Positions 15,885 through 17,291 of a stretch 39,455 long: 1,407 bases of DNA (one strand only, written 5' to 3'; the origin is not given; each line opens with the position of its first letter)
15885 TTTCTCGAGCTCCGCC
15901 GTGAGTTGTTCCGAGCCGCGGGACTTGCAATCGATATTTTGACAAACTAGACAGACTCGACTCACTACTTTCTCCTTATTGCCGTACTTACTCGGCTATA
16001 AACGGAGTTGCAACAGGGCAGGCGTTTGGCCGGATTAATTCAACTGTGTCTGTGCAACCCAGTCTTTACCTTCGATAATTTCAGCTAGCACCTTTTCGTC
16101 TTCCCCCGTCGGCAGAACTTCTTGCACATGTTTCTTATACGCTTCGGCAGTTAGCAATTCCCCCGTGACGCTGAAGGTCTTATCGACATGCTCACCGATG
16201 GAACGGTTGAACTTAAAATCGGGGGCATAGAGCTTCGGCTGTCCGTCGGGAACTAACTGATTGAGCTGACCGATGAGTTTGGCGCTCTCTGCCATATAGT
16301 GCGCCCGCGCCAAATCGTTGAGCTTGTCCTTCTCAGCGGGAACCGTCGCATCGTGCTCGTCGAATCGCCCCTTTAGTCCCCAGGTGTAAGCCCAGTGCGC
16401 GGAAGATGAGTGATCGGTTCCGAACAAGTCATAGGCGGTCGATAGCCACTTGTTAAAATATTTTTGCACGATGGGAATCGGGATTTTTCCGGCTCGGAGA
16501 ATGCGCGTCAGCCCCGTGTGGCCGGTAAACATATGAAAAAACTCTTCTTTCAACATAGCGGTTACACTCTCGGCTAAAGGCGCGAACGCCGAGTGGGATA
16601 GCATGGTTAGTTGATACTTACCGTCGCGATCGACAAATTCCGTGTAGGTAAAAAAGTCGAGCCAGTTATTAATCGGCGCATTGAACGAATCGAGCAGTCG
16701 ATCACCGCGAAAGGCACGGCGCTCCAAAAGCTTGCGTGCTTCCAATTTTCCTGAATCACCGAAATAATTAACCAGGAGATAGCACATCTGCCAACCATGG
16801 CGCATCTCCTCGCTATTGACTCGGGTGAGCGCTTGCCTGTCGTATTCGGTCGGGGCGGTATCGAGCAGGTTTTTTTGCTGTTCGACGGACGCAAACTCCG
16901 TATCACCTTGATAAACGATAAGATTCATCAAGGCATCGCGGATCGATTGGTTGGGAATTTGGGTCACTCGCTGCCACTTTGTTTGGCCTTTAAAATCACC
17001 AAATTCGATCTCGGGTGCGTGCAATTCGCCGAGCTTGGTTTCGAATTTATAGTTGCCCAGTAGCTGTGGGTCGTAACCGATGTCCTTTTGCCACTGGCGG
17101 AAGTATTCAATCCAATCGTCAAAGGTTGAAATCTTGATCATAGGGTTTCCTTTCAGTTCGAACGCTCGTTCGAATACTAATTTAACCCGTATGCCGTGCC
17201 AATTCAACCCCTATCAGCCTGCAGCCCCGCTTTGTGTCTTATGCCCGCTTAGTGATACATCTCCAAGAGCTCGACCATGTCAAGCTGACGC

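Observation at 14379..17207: BoxB-like diiron oxygenase with a NuoF-like flavoprotein and a thioredoxin-like 2Fe-2S ferredoxin instead of BoxA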

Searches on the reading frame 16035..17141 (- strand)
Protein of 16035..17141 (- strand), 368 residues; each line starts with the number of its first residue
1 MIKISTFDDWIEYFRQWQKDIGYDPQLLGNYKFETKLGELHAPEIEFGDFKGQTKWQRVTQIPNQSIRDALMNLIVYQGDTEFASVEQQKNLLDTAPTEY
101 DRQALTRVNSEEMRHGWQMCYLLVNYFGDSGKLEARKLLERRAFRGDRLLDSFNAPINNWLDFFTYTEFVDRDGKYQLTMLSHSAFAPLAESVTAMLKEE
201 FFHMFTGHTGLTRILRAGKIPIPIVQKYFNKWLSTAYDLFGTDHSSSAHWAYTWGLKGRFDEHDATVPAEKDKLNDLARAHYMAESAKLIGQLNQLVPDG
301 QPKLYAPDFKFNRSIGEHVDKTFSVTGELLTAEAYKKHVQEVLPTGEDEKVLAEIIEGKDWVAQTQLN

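Call 3: search_protein_families(library=pfam, proteins=[window:16035-17141:-], max_evalue=0.01)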
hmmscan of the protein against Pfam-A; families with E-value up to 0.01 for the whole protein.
window:16035-17141:- (368 aa): 1 family
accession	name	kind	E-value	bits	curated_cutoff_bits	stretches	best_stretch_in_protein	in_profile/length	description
PF05138.18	PaaA_PaaC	-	2.6e-11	43.7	28.5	1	64-299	11-227/263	Phenylacetic acid catabolic protein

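Call 4: search_protein_families(library=ncbifam, proteins=[window:16035-17141:-], max_evalue=0.01)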
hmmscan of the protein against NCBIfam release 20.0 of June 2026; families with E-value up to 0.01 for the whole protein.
window:16035-17141:- (368 aa): 2 families
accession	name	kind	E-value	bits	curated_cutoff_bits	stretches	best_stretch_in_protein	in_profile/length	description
TIGR03225.1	benzo_boxB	equivalog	1.2e-69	235.4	499.1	2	44-264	85-322/471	benzoyl-CoA 2,3-epoxidase subunit BoxB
TIGR02156.2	PA_CoA_Oxy1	equivalog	4.6e-10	39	280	1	66-256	20-207/289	1,2-phenylacetyl-CoA epoxidase subunit PaaA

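Call 7: find_homologous_proteins(query=window:16035-17141:-, max_evalue=0.00001)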
Query window:16035-17141:- (368 aa): 5473 proteins with E <= 0.00001 among 8000 candidates; the best 120 are listed.
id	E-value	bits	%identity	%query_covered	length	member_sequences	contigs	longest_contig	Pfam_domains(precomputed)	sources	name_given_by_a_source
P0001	2.6e-242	822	95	100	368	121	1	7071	PF05138.19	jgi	jgi:benzoyl-CoA 2,3-dioxygenase component B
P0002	3.3e-241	818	95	100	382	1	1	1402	PF05138.19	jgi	jgi:benzoyl-CoA 2,3-epoxidase subunit B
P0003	3.6e-231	785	90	100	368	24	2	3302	PF05138.19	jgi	jgi:benzoyl-CoA 2,3-epoxidase subunit B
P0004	6.2e-231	784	90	100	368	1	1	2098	PF05138.19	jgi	jgi:benzoyl-CoA 2,3-epoxidase subunit B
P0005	1.5e-230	783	91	100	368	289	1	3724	PF05138.19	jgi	-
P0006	1.0e-229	780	90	100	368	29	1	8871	PF05138.19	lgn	-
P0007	6.0e-229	778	90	100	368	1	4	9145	PF05138.19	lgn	-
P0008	3.4e-228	775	90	100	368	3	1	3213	PF05138.19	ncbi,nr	ncbi:MAG TPA: Phenylacetic acid catabolic protein [Candidatus Limnocylindria bacterium]|nr:Phenylace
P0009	4.1e-228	775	89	100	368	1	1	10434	PF05138.19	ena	-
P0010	5.9e-228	775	91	98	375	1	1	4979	PF05138.19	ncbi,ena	-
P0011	5.9e-228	775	89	100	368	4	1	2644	PF05138.19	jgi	jgi:benzoyl-CoA 2,3-dioxygenase component B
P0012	8.3e-228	774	89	100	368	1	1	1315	PF05138.19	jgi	jgi:benzoyl-CoA 2,3-dioxygenase component B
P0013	1.7e-227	773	90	100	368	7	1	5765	PF05138.19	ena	-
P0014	1.7e-227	773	89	100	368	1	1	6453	PF05138.19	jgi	jgi:benzoyl-CoA 2,3-dioxygenase component B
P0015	1.9e-227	773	88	100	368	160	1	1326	PF05138.19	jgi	jgi:benzoyl-CoA 2,3-epoxidase subunit B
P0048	4.7e-223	758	88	100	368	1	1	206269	PF05138.19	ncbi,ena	-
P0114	1.0e-216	738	85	100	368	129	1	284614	PF05138.19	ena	-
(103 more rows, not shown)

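Call 8: search_solved_structures(query=window:16035-17141:-, max_evalue=1, show_alignments=2)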
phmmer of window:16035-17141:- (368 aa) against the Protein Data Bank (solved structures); distinct sequences matched with E-value up to 1: 6.
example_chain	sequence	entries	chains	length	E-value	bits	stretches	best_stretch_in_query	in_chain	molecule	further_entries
3per_A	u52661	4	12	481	7.1e-52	180.3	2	43-216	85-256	Benzoyl-CoA oxygenase component B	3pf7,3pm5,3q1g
4mud_A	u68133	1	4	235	2.5e-19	73.2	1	53-213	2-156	Ring oxydation complex/ phenylacetic acid degradation related protein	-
4ii4_A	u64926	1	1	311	2.3e-06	30.5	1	67-260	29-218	1,2-phenylacetyl-CoA epoxidase, subunit A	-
3pvr_A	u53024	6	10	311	5.4e-06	29.3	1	67-260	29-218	Phenylacetic acid degradation protein paaA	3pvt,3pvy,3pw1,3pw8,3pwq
4iit_A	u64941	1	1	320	3.3e-05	26.7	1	67-259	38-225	Phenylacetate-CoA oxygenase subunit PaaA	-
2cop_A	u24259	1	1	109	0.72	12.4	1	29-75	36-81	Acyl-Coenzyme A binding domain containing 6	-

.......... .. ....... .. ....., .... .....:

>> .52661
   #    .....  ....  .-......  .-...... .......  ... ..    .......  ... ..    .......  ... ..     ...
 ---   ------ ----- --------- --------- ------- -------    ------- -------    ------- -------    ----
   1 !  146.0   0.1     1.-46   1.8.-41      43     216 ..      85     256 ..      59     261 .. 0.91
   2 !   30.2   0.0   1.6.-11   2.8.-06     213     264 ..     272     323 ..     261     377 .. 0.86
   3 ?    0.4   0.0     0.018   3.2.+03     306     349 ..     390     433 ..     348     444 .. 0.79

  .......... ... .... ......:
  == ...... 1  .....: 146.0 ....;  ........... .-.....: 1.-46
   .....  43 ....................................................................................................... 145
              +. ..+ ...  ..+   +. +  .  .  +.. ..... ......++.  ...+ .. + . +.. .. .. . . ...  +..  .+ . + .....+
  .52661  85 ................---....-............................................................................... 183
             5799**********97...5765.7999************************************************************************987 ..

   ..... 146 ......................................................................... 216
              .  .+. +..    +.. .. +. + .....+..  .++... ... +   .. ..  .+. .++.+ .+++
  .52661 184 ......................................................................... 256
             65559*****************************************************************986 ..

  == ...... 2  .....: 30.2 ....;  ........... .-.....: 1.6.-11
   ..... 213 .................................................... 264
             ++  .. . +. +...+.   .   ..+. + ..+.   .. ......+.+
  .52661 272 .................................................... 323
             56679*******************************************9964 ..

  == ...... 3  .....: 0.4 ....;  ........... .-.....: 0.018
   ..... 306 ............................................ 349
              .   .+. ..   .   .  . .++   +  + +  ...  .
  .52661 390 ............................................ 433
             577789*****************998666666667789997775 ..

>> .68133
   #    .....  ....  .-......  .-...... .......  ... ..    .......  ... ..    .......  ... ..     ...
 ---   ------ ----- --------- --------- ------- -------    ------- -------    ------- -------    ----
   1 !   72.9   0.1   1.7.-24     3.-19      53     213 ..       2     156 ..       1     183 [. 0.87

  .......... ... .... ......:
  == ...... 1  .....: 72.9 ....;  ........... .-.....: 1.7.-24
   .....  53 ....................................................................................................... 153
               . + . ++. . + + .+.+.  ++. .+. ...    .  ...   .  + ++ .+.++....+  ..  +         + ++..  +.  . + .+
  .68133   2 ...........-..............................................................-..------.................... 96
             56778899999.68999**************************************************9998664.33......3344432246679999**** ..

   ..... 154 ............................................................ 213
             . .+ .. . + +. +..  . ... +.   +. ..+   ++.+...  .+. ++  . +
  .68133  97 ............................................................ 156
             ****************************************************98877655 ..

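Call 10: find_encoding_contigs(protein=P0114, flank=10000, max_places=3)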
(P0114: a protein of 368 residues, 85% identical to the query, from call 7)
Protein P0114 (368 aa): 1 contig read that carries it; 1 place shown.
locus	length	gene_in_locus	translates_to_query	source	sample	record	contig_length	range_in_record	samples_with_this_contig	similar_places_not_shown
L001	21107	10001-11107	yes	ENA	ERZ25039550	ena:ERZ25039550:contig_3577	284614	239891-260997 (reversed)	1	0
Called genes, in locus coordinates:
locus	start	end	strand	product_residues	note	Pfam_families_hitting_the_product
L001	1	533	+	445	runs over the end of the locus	PF03972:MmgE_PrpD_N, PF19305:MmgE_PrpD_C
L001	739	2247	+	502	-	PF00496:SBP_bac_5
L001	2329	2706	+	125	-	PF19300:BPD_transp_1_N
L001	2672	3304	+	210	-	PF00528:BPD_transp_1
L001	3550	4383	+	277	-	PF12911:OppC_N, PF00528:BPD_transp_1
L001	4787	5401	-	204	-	PF02481:DNA_processg_A (weak)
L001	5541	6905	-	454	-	PF09587:PGA_cap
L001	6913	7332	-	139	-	PF00903:Glyoxalase, PF12681:Glyoxalase_2 (weak), PF22677:Ble-like_N (faint)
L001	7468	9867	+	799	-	PF01590:GAF, PF13185:GAF_2, PF13492:GAF_3, PF05524:PEP-utilisers_N, PF00391:PEP-utilizers, PF02896:PEP-utilizers_C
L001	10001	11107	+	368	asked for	PF05138:PaaA_PaaC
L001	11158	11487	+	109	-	PF01257:2Fe-2S_thioredx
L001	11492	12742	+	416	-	PF01512:Complex1_51K, PF10531:SLBB, PF10589:NADH_4Fe-4S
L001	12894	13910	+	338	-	PF13531:SBP_bac_11, PF13416:SBP_bac_8, PF01547:SBP_bac_1 (weak), PF13343:SBP_bac_6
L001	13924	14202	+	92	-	-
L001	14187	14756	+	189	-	-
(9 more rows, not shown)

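Call 11: find_encoding_contigs(protein=P0048, flank=10000, max_places=3)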
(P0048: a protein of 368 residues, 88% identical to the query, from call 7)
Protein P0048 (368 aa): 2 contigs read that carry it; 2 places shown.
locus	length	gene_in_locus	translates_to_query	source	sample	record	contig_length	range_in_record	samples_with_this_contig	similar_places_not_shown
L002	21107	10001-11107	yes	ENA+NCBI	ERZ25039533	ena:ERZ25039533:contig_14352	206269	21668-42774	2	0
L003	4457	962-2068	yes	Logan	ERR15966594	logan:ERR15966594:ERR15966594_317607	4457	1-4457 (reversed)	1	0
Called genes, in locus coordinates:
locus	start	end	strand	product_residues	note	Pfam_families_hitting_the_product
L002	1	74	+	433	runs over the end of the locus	PF00682:HMGL-like (faint), PF02436:PYC_OADA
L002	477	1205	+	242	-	PF17645:Amdase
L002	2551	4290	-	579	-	PF01979:Amidohydro_1 (faint), PF07969:Amidohydro_3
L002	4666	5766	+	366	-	PF02746:MR_MLE_N, PF13378:MR_MLE_C, PF07476:MAAL_C (faint)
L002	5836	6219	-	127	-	PF00903:Glyoxalase, PF12681:Glyoxalase_2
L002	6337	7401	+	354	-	PF04055:Radical_SAM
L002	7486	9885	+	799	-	PF01590:GAF, PF13185:GAF_2, PF13492:GAF_3, PF05524:PEP-utilisers_N, PF00391:PEP-utilizers, PF02896:PEP-utilizers_C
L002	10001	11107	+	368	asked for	PF05138:PaaA_PaaC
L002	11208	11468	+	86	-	-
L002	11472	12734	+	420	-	PF01512:Complex1_51K, PF10531:SLBB, PF10589:NADH_4Fe-4S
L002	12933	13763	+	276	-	PF01522:Polysacc_deac_1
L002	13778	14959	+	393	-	PF12697:Abhydrolase_6 (weak)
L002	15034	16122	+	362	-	PF01547:SBP_bac_1, PF13531:SBP_bac_11, PF13343:SBP_bac_6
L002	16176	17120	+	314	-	PF01073:3Beta_HSD, PF01370:Epimerase, PF16363:GDP_Man_Dehyd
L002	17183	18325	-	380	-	PF01717:Meth_synt_2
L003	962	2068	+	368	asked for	PF05138:PaaA_PaaC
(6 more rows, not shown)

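Call 17: search_protein_representatives(protein=window:16035-17141:-)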
Query: 368 residues. Proteins with E-value up to 0.001 (for the whole library): 963; up to 1e-10: 538; up to 1e-30: 138. The best 150 are listed.
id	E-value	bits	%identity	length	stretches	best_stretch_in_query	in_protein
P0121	6.6e-148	509.5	61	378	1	3-362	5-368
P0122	1.4e-126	439.3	85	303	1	3-223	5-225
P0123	1.9e-126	438.9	63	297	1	2-296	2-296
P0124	4.0e-122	424.6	83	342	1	51-270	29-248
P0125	1.4e-107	376.8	52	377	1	8-364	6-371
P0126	3.1e-95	336.1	91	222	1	52-215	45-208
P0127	3.8e-94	332.6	52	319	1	3-316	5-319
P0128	1.1e-93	331.1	64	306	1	44-264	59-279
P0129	2.6e-92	326.5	58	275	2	220-363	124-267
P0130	4.6e-92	325.7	58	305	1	2-240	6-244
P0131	1.6e-86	307.5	60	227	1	2-221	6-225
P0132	6.0e-84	299.0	62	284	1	111-329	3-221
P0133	1.9e-83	297.4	58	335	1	107-334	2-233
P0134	5.8e-83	295.8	44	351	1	5-364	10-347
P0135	1.1e-81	291.6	42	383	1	9-362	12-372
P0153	2.6e-59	217.9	40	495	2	3-265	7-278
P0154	3.5e-59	217.5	45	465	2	31-262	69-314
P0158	9.1e-53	196.4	34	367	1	8-363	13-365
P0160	6.0e-52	193.7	43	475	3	45-216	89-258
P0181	7.9e-45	170.3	36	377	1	43-347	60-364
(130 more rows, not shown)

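Call 20: find_related_loci(query=A2, collection=genome_contigs, flank=8000)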
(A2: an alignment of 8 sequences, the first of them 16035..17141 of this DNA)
Query A2 (368 aa) in genome_contigs; peptide patterns used: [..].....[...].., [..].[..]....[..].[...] (x = any residue, [..] = any of these).
600 stretches matched a pattern (row limit reached: there are more); 588 encode a relative of the query (tblastn E <= 1e-3); the best 80 are kept; 80 distinct loci.
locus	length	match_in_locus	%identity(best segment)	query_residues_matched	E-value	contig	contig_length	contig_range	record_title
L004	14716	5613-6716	89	1-368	0e+0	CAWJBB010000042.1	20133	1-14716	MAG: uncultured delta proteobacterium isolate MFD04850.bin.2.19 genome assembly, contig: contig_32003, whole genome shot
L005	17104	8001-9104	87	1-368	0e+0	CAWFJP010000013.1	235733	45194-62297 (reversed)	MAG: uncultured delta proteobacterium isolate MFD02242.bin.2.64 genome assembly, contig: contig_34516, whole genome shot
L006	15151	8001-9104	86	1-368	0e+0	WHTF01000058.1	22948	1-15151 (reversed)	MAG: Deltaproteobacteria bacterium isolate Dino_bin29 NODE_58_length_22948_cov_152.993885, whole genome shotgun sequence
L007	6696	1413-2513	84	1-367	0e+0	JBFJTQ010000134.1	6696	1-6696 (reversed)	MAG: Candidatus Binatia bacterium isolate Mix_sand19.2022.05.D.23 k141_1668642_length_6696_cov_8.0000, whole genome shot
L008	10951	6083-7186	85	1-368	0e+0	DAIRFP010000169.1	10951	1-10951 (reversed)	MAG TPA_asm: Thermodesulfobacteriota bacterium isolate CTOTU25984 NODE_1629_length_10951_cov_6.492015, whole genome shot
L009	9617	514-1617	83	1-368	0e+0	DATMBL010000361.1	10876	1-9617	MAG TPA_asm: Candidatus Eisenbacteria bacterium isolate SMAG_U13352 k141_413633, whole genome shotgun sequence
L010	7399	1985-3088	83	1-368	0e+0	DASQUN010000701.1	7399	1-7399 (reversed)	MAG TPA_asm: Candidatus Udaeobacter sp. isolate SMAG_U10962 k141_530953, whole genome shotgun sequence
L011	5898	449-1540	79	1-364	0e+0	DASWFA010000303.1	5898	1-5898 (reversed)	MAG TPA_asm: Candidatus Binatia bacterium isolate SMAG_U2777 k141_1332660, whole genome shotgun sequence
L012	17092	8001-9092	77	1-364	0e+0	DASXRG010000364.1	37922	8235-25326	MAG TPA_asm: Candidatus Binatia bacterium isolate SMAG_U4633 k141_1213828, whole genome shotgun sequence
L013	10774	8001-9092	77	1-364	0e+0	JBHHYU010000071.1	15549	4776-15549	MAG: Candidatus Binatia bacterium isolate Maj_2_bin.31 NODE_1962_length_15549_cov_11.760294, whole genome shotgun sequen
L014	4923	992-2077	78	3-364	0e+0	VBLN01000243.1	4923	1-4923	MAG: Deltaproteobacteria bacterium isolate DP_36 14_1009_16_40cm_scaffold_95565, whole genome shotgun sequence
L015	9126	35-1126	73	1-364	0e+0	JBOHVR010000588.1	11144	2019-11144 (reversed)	MAG: Candidatus Binatia bacterium isolate M3-S_metawrap_bin.270 k127_1768597, whole genome shotgun sequence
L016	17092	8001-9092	73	1-364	0e+0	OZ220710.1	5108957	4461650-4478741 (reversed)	MAG: Thermodesulfobacteriota bacterium isolate dce1034a-8f23-488c-aa07-39e6c80a0035 genome assembly, chromosome: 1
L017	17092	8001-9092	73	1-364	0e+0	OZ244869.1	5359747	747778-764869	MAG: uncultured Candidatus Binatia bacterium isolate 4a3a7036-e571-4a1a-a60d-b403d30aaf4e genome assembly, chromosome: 1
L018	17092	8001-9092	73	1-364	0e+0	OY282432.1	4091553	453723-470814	MAG: uncultured Candidatus Binatia bacterium isolate 81991fb1-66cf-4eb3-b653-309a223604dd genome assembly, chromosome: 1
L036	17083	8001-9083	61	3-362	5e-151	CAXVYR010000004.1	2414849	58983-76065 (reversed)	MAG: Terriglobia bacterium isolate 00cd7bbc-bff0-487f-9545-a217d18c1db4 genome assembly, contig: contig_4, whole genome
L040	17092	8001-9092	59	3-366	3e-150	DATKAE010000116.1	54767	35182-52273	MAG TPA_asm: Thermoanaerobaculia bacterium isolate SMAG_U15197 k141_261583, whole genome shotgun sequence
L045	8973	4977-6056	60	4-362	6e-149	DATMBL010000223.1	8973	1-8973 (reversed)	MAG TPA_asm: Candidatus Eisenbacteria bacterium isolate SMAG_U13352 k141_79686, whole genome shotgun sequence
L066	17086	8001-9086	59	3-363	6e-147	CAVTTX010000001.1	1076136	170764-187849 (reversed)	MAG: Candidatus Acidoferrales bacterium isolate MFD09567.bin.2.23 genome assembly, contig: contig_25173, whole genome sh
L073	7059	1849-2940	58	3-366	4e-146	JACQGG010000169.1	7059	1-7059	MAG: Acidobacteria bacterium isolate NC_groundwater_1067_Ag_S2p5_58_90 S_2p5_S6_coassembly_k141_3403088, whole genome sh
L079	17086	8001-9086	59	3-363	2e-145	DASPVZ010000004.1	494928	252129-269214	MAG TPA_asm: Candidatus Cybelea sp. isolate SMAG_U12342 k141_1584454, whole genome shotgun sequence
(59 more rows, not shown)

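Call 27: search_protein_families(library=pfam, proteins=[L079:3607-4269:+, L079:4307-5116:+, L079:5126-6598:+, L079:6599-7108:+, L079:7124-7936:+, L079:9904-10824:+, L079:10825-11166:+, L079:11282-11563:+, L066:9905-10783:+, L066:11198-12472:+], max_evalue=0.001)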
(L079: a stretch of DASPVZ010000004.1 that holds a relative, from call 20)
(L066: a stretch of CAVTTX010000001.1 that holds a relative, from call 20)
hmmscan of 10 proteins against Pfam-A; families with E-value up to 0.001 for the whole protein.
L079:3607-4269:+ (220 aa): 2 families
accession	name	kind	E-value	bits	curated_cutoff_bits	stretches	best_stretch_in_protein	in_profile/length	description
PF17932.6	TetR_C_24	-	2.7e-22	79.6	26.4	1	81-193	2-114/114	Tetracyclin repressor-like, C-terminal domain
PF00440.29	TetR_N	-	1.1e-10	41.5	24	1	15-58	1-44/47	Bacterial regulatory proteins, tetR family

L079:4307-5116:+ (269 aa): 2 families
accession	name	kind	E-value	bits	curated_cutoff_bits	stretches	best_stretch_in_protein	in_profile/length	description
PF00378.25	ECH_1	-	7.8e-55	186.4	27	1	18-268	3-250/251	Enoyl-CoA hydratase/isomerase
PF16113.10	ECH_2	-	1.6e-25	90.8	27.2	1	26-195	6-177/335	Enoyl-CoA hydratase/isomerase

L079:5126-6598:+ (490 aa): 1 family
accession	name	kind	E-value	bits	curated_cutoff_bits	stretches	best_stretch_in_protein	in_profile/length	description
PF00171.27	Aldedh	-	2.3e-185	617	23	1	20-484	1-461/461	Aldehyde dehydrogenase family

L079:6599-7108:+ (169 aa): 1 family
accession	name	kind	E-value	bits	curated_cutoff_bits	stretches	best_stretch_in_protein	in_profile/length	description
PF03167.25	UDG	-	1.7e-18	67.5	24.3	1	6-160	2-135/141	Uracil DNA glycosylase superfamily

L079:7124-7936:+ (270 aa): 2 families
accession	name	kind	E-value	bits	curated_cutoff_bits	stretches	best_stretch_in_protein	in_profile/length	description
PF00378.25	ECH_1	-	1.7e-68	231.1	27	1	17-269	2-250/251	Enoyl-CoA hydratase/isomerase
PF16113.10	ECH_2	-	8.1e-50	170.6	27.2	2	23-207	3-186/335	Enoyl-CoA hydratase/isomerase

L079:9904-10824:+ (306 aa): 1 family
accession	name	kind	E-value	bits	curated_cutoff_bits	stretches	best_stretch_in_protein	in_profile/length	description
PF01144.29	CoA_trans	-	9.8e-26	90.9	23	1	8-229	2-216/217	Coenzyme A transferase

L079:10825-11166:+ (113 aa): 1 family
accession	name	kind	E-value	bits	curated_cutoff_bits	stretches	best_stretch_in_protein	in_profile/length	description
PF00581.25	Rhodanese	-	3.8e-14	53.4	22.2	1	15-104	3-101/102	Rhodanese-like domain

L079:11282-11563:+ (93 aa): 1 family
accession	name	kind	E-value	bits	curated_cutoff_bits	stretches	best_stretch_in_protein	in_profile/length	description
PF03960.21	ArsC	-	4.6e-11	43.3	24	1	32-91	19-78/79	ArsC family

L066:9905-10783:+ (292 aa): 2 families
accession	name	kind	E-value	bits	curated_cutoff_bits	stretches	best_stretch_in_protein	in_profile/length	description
PF02737.24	3HCDH_N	-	8.4e-57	192.4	22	1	5-184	1-179/180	3-hydroxyacyl-CoA dehydrogenase, NAD binding domain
PF00725.27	3HCDH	-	1.4e-33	115.7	22.1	1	187-282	1-97/97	3-hydroxyacyl-CoA dehydrogenase, C-terminal domain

L066:11198-12472:+ (424 aa): 1 family
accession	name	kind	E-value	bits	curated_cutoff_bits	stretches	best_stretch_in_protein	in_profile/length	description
PF02636.23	Methyltransf_28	-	7.2e-57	193.1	23.3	1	113-355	1-248/249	Putative S-adenosyl-L-methionine-dependent methyltransferase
